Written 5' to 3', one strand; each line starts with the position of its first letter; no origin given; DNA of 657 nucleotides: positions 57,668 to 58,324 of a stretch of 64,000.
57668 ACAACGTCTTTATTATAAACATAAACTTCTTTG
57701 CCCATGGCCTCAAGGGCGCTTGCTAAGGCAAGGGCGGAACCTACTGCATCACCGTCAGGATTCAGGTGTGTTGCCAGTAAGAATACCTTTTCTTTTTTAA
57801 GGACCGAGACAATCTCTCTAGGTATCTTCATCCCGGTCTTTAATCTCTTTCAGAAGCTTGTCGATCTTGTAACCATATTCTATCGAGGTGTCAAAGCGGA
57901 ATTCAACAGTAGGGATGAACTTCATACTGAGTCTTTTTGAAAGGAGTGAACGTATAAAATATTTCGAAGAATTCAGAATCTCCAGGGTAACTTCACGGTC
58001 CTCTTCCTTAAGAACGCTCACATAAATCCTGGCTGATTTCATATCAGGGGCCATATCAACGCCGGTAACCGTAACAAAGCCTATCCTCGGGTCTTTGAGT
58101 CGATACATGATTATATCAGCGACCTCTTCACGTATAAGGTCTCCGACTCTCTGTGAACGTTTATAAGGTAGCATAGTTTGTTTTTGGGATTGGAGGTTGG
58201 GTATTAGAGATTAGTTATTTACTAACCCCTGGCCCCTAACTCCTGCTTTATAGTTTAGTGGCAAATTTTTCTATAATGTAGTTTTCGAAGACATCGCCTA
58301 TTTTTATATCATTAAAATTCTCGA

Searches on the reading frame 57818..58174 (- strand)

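Call 18: search_protein_families(library=pfam, proteins=[window:57818-58174:-])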
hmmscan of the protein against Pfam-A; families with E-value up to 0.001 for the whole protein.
window:57818-58174:- (118 aa): 1 family
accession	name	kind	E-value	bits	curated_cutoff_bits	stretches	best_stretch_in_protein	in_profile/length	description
PF02033.23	RBFA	-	3.1e-33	114.7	34.7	1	6-108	1-105/105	Ribosome-binding factor A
